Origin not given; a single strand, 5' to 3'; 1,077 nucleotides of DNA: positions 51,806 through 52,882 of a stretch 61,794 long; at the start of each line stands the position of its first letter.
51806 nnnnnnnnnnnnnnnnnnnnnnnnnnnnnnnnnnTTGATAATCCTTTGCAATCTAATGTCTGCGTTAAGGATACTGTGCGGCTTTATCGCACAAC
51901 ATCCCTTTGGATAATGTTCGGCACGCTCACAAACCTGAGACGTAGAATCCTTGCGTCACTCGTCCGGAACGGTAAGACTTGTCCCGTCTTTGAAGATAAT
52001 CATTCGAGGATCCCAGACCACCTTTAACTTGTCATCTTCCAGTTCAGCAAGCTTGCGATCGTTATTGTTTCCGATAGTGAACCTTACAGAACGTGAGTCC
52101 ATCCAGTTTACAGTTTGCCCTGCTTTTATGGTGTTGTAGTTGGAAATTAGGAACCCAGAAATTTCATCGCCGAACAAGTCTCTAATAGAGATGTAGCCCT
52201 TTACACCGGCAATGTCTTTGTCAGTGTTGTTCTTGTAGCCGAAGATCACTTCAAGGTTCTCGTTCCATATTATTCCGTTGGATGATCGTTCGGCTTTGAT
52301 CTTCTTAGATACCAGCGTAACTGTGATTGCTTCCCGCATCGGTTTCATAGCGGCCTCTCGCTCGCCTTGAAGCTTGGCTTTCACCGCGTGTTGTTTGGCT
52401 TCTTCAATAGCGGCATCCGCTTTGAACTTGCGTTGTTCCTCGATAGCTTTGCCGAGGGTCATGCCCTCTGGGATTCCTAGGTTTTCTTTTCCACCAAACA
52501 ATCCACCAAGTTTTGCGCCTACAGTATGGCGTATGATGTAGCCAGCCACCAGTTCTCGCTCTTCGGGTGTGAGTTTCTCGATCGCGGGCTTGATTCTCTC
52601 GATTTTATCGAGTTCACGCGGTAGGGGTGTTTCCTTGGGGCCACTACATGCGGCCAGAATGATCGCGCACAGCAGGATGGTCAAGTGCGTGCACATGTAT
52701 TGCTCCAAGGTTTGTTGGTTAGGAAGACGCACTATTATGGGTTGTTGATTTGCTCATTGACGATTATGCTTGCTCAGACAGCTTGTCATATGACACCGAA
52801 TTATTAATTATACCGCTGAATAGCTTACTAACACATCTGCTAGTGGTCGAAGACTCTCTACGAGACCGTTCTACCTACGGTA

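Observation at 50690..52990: GC-richer two-gene islet: a reader-domain/PD-(D/E)xK nuclease fusion plus a lipoprotein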

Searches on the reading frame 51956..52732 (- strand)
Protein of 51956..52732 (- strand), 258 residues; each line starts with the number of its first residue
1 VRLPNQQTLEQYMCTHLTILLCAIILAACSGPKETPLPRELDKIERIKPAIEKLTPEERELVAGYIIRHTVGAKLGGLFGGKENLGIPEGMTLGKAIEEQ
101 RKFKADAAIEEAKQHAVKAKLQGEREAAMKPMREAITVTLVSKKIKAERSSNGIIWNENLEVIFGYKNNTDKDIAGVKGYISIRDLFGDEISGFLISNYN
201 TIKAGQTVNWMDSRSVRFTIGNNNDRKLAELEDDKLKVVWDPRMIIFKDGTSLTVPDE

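Call 3: search_protein_families(library=pfam, proteins=[window:51956-52732:-], max_evalue=1)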
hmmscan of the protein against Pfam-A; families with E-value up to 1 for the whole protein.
window:51956-52732:- (258 aa): 0 families

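Call 4: search_protein_families(library=padloc, proteins=[window:51956-52732:-], max_evalue=1)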
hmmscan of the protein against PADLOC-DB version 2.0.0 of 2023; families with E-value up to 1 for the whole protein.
window:51956-52732:- (258 aa): 0 families

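Call 5: search_protein_families(library=ncbifam, proteins=[window:51956-52732:-], max_evalue=1)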
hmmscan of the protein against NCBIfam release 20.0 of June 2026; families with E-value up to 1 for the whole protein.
window:51956-52732:- (258 aa): 1 family
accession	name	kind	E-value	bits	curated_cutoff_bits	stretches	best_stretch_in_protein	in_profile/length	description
TIGR03042.1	PS_II_psbQ_bact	equivalog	0.067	13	106.9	1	17-55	7-49/142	photosystem II protein PsbQ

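Call 8: find_homologous_proteins(query=window:51956-52732:-)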
Query window:51956-52732:- (258 aa): 269 proteins with E <= 0.001 among 1280 candidates; the best 120 are listed.
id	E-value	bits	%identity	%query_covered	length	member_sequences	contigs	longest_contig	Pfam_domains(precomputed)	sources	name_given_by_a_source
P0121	3.1e-158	543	100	95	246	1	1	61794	-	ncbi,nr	ncbi:MAG: hypothetical protein QME52_00535 [Bacteroidota bacterium]|nr:hypothetical protein [Bactero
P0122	1.4e-129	449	82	95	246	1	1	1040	-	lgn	-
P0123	7.5e-127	440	81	95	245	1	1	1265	-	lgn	-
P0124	1.0e-123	430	79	95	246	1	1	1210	-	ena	-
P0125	3.7e-123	428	78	95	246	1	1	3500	-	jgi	jgi:hypothetical protein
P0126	1.0e-122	426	78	95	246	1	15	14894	-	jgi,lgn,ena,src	-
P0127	1.2e-122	426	78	95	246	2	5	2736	-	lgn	-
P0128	1.9e-122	426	77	95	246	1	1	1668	-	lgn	-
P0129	1.4e-121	423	78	95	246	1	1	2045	-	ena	-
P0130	2.0e-121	422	79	94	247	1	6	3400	-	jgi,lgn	-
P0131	2.1e-121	422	76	95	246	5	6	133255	-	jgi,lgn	-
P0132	4.7e-121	421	76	95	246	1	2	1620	-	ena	-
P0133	1.4e-120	419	76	89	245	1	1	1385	-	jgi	-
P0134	2.7e-120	418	76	95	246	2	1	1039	-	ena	-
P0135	1.1e-119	416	76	94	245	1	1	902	-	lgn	-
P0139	1.0e-118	413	76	94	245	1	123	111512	-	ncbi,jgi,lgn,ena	jgi:hypothetical protein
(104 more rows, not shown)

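Call 25: find_encoding_contigs(protein=P0130, flank=6000, max_places=6)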
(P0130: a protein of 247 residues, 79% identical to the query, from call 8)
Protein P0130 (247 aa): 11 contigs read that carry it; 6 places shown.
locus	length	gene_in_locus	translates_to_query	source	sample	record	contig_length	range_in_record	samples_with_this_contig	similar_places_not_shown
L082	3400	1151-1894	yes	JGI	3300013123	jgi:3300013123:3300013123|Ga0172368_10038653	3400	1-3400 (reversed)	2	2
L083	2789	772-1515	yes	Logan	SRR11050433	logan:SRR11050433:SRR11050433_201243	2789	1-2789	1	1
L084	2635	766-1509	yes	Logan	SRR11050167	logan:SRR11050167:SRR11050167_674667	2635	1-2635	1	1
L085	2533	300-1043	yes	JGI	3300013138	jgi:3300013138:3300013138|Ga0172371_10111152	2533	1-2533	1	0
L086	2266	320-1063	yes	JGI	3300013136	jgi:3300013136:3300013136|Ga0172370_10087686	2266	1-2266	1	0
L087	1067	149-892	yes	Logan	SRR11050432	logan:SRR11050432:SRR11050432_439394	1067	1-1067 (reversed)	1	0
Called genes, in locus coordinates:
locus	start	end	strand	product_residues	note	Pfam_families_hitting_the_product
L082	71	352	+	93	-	-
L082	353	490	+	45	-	-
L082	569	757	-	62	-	-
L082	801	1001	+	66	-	-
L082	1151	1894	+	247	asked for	-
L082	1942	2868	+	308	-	-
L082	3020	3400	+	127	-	?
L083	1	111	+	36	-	?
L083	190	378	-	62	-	-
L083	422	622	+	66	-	-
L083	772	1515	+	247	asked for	-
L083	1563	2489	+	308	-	-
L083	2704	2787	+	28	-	?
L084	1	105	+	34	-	?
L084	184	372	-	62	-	-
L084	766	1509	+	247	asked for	-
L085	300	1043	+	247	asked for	-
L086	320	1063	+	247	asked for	-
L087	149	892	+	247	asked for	-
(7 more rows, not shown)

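Call 26: find_encoding_contigs(protein=P0139, flank=8000, max_places=6)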
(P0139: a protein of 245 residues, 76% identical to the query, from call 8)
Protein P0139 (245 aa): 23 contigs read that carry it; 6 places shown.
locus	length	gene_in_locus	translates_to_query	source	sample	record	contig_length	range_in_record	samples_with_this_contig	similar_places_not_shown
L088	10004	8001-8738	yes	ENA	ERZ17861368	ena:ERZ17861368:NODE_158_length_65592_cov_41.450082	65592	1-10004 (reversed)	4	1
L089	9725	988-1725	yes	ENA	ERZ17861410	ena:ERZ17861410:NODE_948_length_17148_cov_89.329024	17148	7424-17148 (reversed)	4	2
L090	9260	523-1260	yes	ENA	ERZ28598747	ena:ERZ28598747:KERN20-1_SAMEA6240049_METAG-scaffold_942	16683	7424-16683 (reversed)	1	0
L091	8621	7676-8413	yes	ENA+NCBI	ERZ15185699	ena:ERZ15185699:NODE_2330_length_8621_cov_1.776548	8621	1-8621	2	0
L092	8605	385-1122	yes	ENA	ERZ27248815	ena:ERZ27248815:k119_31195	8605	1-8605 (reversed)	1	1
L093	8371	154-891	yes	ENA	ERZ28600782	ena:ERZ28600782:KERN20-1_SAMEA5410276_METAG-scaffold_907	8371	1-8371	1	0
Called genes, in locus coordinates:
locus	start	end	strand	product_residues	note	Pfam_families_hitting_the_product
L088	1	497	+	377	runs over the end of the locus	PF01571:GCV_T, PF08669:GCV_T_C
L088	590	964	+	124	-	PF01597:GCV_H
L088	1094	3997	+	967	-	PF02347:GDC-P, PF00266:Aminotran_5 (faint), PF02347:GDC-P, PF21478:GcvP2_C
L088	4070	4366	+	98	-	-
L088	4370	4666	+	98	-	PF21716:dnstrm_HI1420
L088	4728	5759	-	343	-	PF13495:Phage_int_SAM_4, PF00589:Phage_integrase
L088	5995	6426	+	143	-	PF01797:Y1_Tnp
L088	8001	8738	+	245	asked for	-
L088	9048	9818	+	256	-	PF09851:SHOCT (weak)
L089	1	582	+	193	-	?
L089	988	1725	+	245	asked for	-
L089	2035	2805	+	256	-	PF09851:SHOCT (weak)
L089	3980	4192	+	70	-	-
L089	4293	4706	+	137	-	PF00254:FKBP_C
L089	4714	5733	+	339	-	PF00376:MerR, PF13411:MerR_1, PF09278:MerR-DNA-bind (weak), PF07739:TipAS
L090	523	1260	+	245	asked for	-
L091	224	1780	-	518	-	PF08241:Methyltransf_11, PF08242:Methyltransf_12, PF13649:Methyltransf_25, PF01209:Ubie_methyltran, PF13489:Methyltransf_23, PF13847:Methyltransf_31, PF08241:Methyltransf_11, PF08242:Methyltransf_12, +8 more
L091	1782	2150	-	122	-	-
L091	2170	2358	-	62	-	PF08241:Methyltransf_11, PF08242:Methyltransf_12 (weak), PF13649:Methyltransf_25, PF13847:Methyltransf_31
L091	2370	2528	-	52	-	-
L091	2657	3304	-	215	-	PF01914:MarC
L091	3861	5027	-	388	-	PF02113:Peptidase_S13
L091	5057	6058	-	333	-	PF13495:Phage_int_SAM_4, PF00589:Phage_integrase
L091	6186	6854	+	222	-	-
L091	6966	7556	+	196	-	-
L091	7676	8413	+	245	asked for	-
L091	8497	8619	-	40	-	?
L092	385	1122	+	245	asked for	-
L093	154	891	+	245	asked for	-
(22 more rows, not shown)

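Call 28: search_protein_families(library=pfam, proteins=[L082:1942-2868:+, L088:9048-9818:+, L091:6186-6854:+, L091:6966-7556:+, L082:3020-3400:+], max_evalue=0.1)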
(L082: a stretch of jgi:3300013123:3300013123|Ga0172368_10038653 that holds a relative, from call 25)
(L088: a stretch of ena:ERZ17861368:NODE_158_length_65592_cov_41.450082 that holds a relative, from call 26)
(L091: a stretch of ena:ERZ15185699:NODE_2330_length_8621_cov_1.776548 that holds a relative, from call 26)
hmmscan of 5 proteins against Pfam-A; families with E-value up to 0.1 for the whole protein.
L082:1942-2868:+ (308 aa): 0 families

L088:9048-9818:+ (256 aa): 3 families
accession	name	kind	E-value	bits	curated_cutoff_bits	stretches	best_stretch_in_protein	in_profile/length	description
PF09851.14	SHOCT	-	1.6e-06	28.1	27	1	228-254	1-27/28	Short C-terminal domain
PF05120.17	GvpG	-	0.012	16.2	30.6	1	225-254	32-61/67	Gas vesicle protein G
PF17528.7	HdcB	-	0.065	13.5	30.4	0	227-251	142-166/174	Histidine decarboxylase maturation protein HdcB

L091:6186-6854:+ (222 aa): 0 families

L091:6966-7556:+ (196 aa): 1 family
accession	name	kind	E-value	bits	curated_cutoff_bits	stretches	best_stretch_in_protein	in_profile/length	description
PF00633.29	HHH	-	0.0028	17.9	24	1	113-132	4-23/30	Helix-hairpin-helix motif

L082:3020-3400:+ (127 aa): 2 families
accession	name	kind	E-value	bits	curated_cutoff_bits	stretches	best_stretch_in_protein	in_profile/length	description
PF04883.17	HK97-gp10_like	-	4.3e-05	24.8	21.4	1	32-106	1-69/78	Bacteriophage HK97-gp10, putative tail-component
PF06763.17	Minor_tail_Z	-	0.00061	20.1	23.9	1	28-102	1-73/190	Prophage minor tail protein Z (GPZ)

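Call 29: search_dna_similar(query=window:51956-52696:-, collection=phages, mode=protein, max_rows=15)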
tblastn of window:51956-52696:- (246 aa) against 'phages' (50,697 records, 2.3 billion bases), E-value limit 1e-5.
No match.

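Call 32: search_dna_similar(query=window:51956-52696:-, collection=plasmids, mode=protein, max_rows=15)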
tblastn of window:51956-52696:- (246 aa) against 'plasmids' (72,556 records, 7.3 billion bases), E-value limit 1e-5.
Records with a match: 5; places in all: 5; records where one place covers at least 80% of the query: 5.
Best place of each record, by identity: <60% 5.
By first word of the organism name: Variovorax 4; Serratia 1.
By predicted mobility (MOB-suite, as given by PLSDB): non-mobilizable 4; conjugative 1.
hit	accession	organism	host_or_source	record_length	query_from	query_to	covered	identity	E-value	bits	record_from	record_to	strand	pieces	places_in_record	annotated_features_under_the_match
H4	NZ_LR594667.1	Variovorax sp. SRS16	linuron-contaminated soil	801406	18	241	91%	32.6%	3e-20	97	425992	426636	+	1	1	hypothetical protein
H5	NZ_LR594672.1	Variovorax sp. PBL-E5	linuron-contaminated soil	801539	18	241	91%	32.6%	3e-20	97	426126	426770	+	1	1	hypothetical protein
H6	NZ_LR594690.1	Variovorax sp. WDL1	linuron-contaminated soil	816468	18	241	91%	32.6%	3e-20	97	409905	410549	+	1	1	hypothetical protein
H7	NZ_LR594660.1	Variovorax sp. PBL-H6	linuron-contaminated soil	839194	18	241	91%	32.6%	3e-20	97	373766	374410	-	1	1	hypothetical protein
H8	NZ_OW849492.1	Serratia marcescens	Homo sapiens,Complejo Asistencial ...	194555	20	241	90%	32.0%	2e-23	105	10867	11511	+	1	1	hypothetical protein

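Call 62: find_related_loci(query=A2, collection=metagenome_contigs, flank=8000)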
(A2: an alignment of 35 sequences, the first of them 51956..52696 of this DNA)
Query A2 (246 aa) in metagenome_contigs; peptide patterns used: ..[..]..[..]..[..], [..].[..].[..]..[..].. (x = any residue, [..] = any of these).
408 stretches matched a pattern; 44 encode a relative of the query (tblastn E <= 1e-3); 44 distinct loci.
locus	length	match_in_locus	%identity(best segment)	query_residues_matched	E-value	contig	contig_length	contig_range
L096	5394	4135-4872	78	1-246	2e-131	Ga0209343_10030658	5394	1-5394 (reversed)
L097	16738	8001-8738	76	1-246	5e-130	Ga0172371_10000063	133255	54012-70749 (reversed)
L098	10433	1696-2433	76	1-246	5e-130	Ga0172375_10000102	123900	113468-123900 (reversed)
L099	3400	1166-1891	79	5-246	1e-132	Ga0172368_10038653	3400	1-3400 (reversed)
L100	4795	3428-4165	76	1-246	1e-128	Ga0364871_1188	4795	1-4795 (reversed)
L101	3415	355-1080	76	5-246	2e-130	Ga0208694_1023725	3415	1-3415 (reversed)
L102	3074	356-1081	76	5-246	2e-131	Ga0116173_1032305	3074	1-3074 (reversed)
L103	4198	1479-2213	73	1-245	2e-124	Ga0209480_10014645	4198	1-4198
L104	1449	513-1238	74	5-246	4e-133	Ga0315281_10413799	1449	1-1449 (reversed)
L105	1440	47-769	71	5-245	9e-130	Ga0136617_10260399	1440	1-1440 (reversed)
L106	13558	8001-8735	71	1-245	7e-119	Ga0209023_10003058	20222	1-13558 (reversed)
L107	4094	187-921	74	1-245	3e-120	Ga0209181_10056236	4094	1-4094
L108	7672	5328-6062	68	1-245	4e-117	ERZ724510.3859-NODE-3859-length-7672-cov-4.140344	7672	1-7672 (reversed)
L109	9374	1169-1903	68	1-245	4e-117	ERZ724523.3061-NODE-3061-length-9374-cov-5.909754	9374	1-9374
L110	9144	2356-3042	74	17-245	2e-116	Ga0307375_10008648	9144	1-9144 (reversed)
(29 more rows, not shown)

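Call 63: find_related_loci(query=A2, collection=viral_contigs, flank=8000)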
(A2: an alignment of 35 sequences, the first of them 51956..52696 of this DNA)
Query A2 (246 aa) in viral_contigs; peptide patterns used: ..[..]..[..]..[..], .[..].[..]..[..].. (x = any residue, [..] = any of these).
48 stretches matched a pattern; 1 encode a relative of the query (tblastn E <= 1e-3); 1 distinct loci.
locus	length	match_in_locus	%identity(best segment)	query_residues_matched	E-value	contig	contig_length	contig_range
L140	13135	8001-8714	55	5-245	3e-91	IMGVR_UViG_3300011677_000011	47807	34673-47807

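Call 66: predict_structure(alignment_id=A2)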
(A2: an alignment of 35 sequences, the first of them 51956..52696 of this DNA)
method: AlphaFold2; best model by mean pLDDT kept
length: 246 residues; sequences in the alignment: 35
mean_pLDDT: 82.2   pTM: 0.51
mean pLDDT of the five models: 82.2, 82.1, 81.1, 74.8, 72.3
residues with pLDDT >= 90: 50; 70-90: 159; 50-70: 35; < 50: 2
segments of 3 or more residues with pLDDT < 50: none
pLDDT, mean of each block of 10 residues (from residue 1): 66 59 82 83 88 84 68 75 89 89 86 83 90 85 84 93 92 85 88 90 70 70 85 92 76
secondary structure, 60 per line:
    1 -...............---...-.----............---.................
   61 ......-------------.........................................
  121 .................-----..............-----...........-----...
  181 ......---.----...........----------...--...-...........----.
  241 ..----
elements in order: H2-16 H29-40 H44-66 H81-123 E124-137 E143-156 E162-172 E178-186 E195-205 E225-235 E240-242

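Call 69: fold_search(model_id=the predicted structure, library=pdb)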
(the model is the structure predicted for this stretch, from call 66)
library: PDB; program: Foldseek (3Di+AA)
matches with E <= 10: 1724; with E <= 0.001: 15
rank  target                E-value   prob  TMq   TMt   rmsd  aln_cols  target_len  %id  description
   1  1xvs_A                1.0e-04  1.00  0.28  0.49  10.2       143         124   10  Crystal structure of apaG Protein from Vibrio cholerae (released 2004-12-14)
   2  1tza_A                2.4e-04  1.00  0.30  0.51   5.0       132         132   10  X-ray structure of Northeast Structural Genomics Consortium target SoR45 (released 2004-07-27)
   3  7cwd                  3.0e-04  1.00  0.31  0.11   4.9       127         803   17  Crystal structure of beta-galactosidase II from Bacillus circulans in complex with beta-D-galactopyranosyl disaccharide (released 2020-12-09)
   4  6zlx                  3.0e-04  1.00  0.25  0.25   7.3       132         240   11  The structure of the ClpX-associated factor PDIP38 (released 2021-07-14)
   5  1tza_B                5.2e-04  1.00  0.28  0.49   8.8       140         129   11  X-ray structure of Northeast Structural Genomics Consortium target SoR45 (released 2004-07-27)
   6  6byc                  5.2e-04  1.00  0.26  0.09   6.0       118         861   11  Crystal structure of the GH2 exo-beta-mannanase from Xanthomonas axonopodis pv. citri (released 2018-07-18)
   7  1xq4_C                5.8e-04  1.00  0.28  0.50   5.3       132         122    7  Crystal Structure of the Putative ApaA Protein from Bordetella pertussis, Northeast Structural Genomics Target BeR40 (released 2004-11-09)
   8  8cmt_A                5.8e-04  1.00  0.25  0.10  10.0       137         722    9  Structure of the plasma coagulation Factor XIII A2B2 heterotetrameric complex. (released 2024-09-11)
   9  1xq4_A                6.2e-04  1.00  0.27  0.46  10.4       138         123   10  Crystal Structure of the Putative ApaA Protein from Bordetella pertussis, Northeast Structural Genomics Target BeR40 (released 2004-11-09)
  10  6bye_A                7.9e-04  1.00  0.26  0.09   5.9       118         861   11  Crystal structure of the GH2 exo-beta-mannanase from Xanthomonas axonopodis pv. citri in complex with mannose (released 2018-07-18)
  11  1f13_B                7.9e-04  0.99  0.22  0.09  12.1       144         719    8  RECOMBINANT HUMAN CELLULAR COAGULATION FACTOR XIII (released 1998-08-12)
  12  9dnm_A                7.9e-04  0.69  0.20  0.13  23.8       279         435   14  Structure of rat beta-arrestin 1 bound to allosteric inhibitor (released 2025-01-22)
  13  6byg_A                8.9e-04  1.00  0.27  0.09   5.8       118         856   11  Crystal structure of the nucleophile mutant (E575A) of the GH2 exo-beta-mannanase from Xanthomonas axonopodis pv. citr (released 2018-07-18)
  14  6d8g_A                9.4e-04  1.00  0.26  0.09   5.7       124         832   12  D341A D367A calcium binding mutant of Bacteroides uniformis beta-glucuronidase 2 (released 2018-10-17)
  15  3bga_B                9.4e-04  1.00  0.25  0.08   6.7       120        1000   12  Crystal structure of beta-galactosidase from Bacteroides thetaiotaomicron VPI-5482 (released 2007-12-11)
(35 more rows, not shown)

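Call 85: search_protein_families(library=phrogs, proteins=[window:51956-52696:-, L082:1942-2868:+, L082:3020-3400:+, L140:6065-7000:+, L140:7124-7927:+, L140:8981-9409:+, L140:9422-10111:+, L140:9877-10758:+, L140:11909-12760:+], max_evalue=0.001)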
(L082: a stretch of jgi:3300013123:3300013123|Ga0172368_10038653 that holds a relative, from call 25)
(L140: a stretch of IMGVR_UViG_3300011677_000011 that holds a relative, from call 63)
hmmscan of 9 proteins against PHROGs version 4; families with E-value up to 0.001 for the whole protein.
window:51956-52696:- (246 aa): 1 family
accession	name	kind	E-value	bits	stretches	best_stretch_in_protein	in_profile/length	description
phrog_31085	-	unknown function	4.7e-06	27.2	1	28-240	29-226/230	-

L082:1942-2868:+ (308 aa): 0 families

L082:3020-3400:+ (127 aa): 3 families
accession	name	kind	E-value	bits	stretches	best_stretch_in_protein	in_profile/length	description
phrog_1924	-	tail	5.4e-08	34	1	24-104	2-79/237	minor tail protein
phrog_27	-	connector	7.7e-08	33.5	1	19-102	6-86/199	tail completion or Neck1 protein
phrog_5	-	connector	3.4e-07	31.3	1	20-107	87-166/239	tail completion or Neck1 protein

L140:6065-7000:+ (311 aa): 0 families

L140:7124-7927:+ (267 aa): 11 families
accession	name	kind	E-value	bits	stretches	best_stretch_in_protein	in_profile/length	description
phrog_4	-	transcription regulation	1.4e-42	147.1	1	30-248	132-321/400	transcriptional repressor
phrog_2328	-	transcription regulation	5.4e-14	53.1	1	41-114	13-90/128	transcriptional repressor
phrog_6201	-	transcription regulation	5.5e-14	53.1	1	157-247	7-97/121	CI-like repressor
phrog_8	-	transcription regulation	4e-10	40.7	1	40-110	73-144/346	transcriptional regulator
phrog_5823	-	transcription regulation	1.5e-08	35.2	1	41-113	4-78/404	transcriptional regulator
phrog_3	-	transcription regulation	1.7e-08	35.6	1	40-116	85-163/430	transcriptional repressor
phrog_2967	-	transcription regulation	1.9e-07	31.8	1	38-112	5-78/225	transcriptional regulator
phrog_3037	-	transcription regulation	9.9e-06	26.5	1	47-118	21-91/189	transcriptional repressor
phrog_2439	-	transcription regulation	1.7e-05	24.9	1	41-108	5-73/367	transcriptional regulator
phrog_147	-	transcription regulation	2.7e-05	25.5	1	41-126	2-90/100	transcriptional regulator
phrog_4583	-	transcription regulation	0.00015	22.7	1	43-98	10-66/81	transcriptional repressor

L140:8981-9409:+ (142 aa): 0 families

L140:9422-10111:+ (229 aa): 1 family
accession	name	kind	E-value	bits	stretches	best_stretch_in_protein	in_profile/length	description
phrog_38416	-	unknown function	3.5e-79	266.1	1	40-229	7-200/201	-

L140:9877-10758:+ (293 aa): 1 family
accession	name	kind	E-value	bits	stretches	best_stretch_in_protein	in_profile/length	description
phrog_3451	-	unknown function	3.5e-21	77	1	183-277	111-204/287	-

L140:11909-12760:+ (283 aa): 4 families
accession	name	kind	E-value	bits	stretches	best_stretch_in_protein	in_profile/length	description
phrog_56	-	other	2.4e-69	236.3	1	3-270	61-327/647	DNA methyltransferase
phrog_1996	-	other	6e-25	88.9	1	136-265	15-140/150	DNA methyltransferase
phrog_23217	-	unknown function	1.8e-15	58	1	7-107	7-107/109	-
phrog_13242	-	unknown function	1.1e-13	52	1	11-232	33-235/450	-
